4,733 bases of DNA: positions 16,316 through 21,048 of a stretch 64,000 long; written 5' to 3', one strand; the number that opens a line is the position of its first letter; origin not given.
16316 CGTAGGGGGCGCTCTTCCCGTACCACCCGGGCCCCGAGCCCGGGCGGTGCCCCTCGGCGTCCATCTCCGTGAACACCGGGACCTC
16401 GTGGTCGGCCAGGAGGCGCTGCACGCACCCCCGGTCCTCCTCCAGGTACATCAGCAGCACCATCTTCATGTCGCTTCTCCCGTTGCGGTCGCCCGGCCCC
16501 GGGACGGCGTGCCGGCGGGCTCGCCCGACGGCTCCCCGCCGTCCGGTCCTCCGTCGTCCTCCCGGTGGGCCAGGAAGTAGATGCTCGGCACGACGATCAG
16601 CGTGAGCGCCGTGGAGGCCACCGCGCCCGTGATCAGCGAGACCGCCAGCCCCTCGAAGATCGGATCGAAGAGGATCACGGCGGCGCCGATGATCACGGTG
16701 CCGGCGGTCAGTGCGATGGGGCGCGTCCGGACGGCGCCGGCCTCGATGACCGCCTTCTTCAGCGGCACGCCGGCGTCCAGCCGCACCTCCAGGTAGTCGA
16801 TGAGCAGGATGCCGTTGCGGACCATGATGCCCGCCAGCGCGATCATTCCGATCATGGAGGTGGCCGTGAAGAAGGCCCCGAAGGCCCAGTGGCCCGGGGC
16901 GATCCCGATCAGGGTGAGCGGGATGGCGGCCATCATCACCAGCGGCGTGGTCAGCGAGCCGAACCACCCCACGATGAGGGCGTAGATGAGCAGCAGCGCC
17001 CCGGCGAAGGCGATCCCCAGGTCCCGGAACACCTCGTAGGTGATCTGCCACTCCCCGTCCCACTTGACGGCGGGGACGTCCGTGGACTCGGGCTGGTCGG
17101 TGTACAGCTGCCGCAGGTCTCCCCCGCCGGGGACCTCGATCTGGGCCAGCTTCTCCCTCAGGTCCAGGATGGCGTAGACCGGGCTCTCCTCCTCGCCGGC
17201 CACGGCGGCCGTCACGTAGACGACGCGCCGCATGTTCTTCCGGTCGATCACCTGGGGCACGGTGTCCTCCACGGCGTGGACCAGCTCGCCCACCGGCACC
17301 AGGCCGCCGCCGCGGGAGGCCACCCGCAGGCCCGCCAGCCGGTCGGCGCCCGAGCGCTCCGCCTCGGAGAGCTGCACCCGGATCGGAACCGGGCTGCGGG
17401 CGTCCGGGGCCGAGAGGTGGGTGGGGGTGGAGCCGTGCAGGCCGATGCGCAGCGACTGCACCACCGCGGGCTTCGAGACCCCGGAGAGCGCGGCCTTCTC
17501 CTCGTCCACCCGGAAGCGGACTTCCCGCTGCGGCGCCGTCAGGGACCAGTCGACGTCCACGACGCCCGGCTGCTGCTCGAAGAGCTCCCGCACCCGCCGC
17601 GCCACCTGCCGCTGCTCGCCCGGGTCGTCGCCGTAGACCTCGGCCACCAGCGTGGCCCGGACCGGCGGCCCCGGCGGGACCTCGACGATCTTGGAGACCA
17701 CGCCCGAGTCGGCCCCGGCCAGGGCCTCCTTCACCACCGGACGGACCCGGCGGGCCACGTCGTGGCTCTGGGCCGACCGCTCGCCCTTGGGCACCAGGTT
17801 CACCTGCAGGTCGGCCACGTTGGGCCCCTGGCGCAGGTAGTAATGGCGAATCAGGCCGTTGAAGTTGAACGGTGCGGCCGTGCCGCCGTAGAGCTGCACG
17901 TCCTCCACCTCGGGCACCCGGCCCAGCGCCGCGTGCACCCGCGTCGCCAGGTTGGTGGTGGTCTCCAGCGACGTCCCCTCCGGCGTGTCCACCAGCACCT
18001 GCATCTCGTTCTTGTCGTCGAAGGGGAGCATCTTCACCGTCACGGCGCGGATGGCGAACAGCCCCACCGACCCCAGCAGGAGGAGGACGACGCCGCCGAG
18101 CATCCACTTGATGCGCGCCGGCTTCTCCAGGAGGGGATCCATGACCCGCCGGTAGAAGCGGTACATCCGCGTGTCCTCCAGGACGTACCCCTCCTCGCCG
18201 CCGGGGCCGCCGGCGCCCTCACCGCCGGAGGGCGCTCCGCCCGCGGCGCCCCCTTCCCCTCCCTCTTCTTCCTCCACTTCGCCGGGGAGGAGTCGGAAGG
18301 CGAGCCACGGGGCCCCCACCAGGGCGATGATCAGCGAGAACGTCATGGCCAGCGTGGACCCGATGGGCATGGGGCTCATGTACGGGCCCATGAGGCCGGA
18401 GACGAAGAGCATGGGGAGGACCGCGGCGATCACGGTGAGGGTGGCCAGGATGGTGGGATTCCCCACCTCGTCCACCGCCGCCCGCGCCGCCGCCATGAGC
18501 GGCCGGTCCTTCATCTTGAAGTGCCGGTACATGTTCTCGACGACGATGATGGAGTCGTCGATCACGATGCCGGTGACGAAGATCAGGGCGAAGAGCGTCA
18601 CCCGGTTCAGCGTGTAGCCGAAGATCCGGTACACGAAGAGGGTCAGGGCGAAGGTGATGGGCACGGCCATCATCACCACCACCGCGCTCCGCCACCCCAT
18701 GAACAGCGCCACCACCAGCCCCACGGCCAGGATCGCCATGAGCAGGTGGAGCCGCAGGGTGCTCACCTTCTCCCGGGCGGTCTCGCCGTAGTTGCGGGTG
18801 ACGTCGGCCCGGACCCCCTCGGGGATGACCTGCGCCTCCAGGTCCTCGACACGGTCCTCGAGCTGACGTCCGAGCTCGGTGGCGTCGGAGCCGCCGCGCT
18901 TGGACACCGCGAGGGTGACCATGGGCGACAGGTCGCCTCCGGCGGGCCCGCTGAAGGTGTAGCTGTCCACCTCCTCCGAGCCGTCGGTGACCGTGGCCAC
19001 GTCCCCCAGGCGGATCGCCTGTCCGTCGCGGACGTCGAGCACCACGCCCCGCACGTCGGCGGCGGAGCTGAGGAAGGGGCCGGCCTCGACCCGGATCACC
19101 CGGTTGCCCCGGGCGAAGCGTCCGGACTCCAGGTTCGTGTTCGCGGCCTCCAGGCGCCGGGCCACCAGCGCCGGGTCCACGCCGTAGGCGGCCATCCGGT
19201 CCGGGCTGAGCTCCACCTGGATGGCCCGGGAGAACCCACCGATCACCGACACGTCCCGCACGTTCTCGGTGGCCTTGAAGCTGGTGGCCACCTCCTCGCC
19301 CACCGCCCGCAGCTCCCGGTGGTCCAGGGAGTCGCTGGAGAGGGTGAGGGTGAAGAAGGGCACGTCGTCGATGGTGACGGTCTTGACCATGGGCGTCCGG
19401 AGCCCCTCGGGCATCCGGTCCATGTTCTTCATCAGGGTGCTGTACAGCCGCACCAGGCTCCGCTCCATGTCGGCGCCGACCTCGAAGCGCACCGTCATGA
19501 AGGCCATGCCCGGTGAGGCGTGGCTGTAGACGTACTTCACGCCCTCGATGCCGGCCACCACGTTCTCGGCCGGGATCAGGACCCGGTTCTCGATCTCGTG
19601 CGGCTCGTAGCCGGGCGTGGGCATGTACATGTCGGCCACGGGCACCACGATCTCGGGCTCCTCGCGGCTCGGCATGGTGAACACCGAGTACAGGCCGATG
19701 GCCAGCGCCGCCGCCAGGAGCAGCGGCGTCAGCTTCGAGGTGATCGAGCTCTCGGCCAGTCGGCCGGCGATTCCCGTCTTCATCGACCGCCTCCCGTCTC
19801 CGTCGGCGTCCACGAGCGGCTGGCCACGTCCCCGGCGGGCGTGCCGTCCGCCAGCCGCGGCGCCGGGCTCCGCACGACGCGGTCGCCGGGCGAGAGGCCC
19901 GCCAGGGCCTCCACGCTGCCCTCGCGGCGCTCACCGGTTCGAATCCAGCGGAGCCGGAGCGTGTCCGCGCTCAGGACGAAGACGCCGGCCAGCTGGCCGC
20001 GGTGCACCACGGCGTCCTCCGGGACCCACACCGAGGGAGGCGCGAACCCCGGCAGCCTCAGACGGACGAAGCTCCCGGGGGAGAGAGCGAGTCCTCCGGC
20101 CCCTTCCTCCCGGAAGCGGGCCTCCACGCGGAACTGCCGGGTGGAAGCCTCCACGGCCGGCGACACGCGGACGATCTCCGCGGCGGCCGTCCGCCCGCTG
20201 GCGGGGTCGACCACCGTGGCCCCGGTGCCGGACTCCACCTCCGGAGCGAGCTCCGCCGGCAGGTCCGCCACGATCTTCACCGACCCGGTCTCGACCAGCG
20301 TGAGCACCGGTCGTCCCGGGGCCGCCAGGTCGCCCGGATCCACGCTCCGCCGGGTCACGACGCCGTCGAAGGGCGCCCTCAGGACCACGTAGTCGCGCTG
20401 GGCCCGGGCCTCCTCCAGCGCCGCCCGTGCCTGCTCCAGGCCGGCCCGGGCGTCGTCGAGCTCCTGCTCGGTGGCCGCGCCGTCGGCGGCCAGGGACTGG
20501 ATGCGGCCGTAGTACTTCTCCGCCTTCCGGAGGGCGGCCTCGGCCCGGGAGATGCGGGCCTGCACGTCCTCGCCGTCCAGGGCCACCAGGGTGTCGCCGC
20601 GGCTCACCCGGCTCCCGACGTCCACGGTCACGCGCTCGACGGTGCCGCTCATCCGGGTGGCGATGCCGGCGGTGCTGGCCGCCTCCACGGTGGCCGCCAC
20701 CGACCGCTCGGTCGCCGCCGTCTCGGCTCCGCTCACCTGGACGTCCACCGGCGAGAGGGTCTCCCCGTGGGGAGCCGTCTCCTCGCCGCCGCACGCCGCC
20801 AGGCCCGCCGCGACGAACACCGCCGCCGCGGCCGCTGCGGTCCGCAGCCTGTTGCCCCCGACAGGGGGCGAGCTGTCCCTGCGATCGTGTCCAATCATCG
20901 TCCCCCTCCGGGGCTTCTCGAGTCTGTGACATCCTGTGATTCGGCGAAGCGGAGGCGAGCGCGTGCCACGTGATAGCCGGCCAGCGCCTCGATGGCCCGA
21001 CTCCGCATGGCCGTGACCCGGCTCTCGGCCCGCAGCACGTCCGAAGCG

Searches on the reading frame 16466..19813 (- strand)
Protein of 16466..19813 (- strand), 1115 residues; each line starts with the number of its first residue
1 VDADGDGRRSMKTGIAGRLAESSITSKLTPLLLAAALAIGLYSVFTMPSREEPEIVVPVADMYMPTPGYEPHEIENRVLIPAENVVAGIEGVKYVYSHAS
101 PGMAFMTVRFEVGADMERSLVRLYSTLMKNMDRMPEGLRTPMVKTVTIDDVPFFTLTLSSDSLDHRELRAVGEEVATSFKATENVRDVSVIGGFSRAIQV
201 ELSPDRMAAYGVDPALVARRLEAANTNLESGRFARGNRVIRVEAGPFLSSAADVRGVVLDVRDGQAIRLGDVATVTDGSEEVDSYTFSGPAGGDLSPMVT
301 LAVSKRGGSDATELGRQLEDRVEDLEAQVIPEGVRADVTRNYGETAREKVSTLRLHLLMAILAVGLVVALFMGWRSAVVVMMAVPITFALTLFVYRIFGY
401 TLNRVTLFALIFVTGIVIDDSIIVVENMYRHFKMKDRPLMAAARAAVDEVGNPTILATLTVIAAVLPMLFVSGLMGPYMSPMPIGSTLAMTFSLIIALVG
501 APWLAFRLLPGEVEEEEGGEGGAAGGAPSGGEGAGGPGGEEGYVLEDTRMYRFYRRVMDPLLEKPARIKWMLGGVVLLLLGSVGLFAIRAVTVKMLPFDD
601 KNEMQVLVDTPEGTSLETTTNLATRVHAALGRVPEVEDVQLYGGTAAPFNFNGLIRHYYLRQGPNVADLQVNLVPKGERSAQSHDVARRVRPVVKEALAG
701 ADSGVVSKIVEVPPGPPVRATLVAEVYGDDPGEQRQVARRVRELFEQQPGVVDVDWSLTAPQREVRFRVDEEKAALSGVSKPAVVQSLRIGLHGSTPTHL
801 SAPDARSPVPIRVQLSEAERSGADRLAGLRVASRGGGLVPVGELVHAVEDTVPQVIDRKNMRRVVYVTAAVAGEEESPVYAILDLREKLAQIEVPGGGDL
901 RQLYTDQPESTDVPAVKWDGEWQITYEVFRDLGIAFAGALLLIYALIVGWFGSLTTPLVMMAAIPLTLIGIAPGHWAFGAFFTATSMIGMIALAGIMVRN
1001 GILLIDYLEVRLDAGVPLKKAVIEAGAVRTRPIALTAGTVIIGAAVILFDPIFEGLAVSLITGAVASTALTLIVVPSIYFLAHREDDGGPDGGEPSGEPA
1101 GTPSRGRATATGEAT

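Call 70: search_protein_families(library=pfam, proteins=[window:16466-19813:-], max_evalue=0.001)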
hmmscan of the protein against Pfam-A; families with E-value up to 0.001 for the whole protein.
window:16466-19813:- (1115 aa): 2 families
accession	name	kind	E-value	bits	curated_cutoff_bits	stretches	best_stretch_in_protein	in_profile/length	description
PF00873.25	ACR_tran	-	8.7e-154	514.1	28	1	23-1083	5-1021/1021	AcrB/AcrD/AcrF family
PF02355.23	SecD_SecF_C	-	2.1e-07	31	20.5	1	354-473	34-154/189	Protein export membrane protein SecD/SecF, C-terminal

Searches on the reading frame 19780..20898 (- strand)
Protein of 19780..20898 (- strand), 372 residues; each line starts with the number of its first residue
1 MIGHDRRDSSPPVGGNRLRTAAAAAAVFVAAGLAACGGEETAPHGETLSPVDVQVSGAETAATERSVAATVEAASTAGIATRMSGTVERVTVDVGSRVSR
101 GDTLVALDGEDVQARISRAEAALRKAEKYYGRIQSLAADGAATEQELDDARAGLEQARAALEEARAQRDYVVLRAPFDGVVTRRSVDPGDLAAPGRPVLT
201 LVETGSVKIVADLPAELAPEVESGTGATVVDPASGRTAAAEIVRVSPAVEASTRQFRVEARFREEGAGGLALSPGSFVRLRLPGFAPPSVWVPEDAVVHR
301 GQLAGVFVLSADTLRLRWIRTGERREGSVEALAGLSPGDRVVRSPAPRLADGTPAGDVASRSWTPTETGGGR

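Call 70: search_protein_families(library=pfam, proteins=[window:19780-20898:-], max_evalue=0.001)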
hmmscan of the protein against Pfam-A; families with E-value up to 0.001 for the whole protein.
window:19780-20898:- (372 aa): 3 families
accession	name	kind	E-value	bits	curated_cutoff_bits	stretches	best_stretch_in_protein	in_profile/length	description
PF16576.10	HlyD_D23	-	2.6e-20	73.1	30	1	74-266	17-205/214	Barrel-sandwich domain of CusB or HlyD membrane-fusion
PF13437.12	HlyD_3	-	1.6e-17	64.6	22.2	1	172-265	1-96/106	HlyD family secretion protein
PF13533.13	Biotin_lipoyl_2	-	0.00019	21.6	29.8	0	79-108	3-32/32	Biotin-lipoyl like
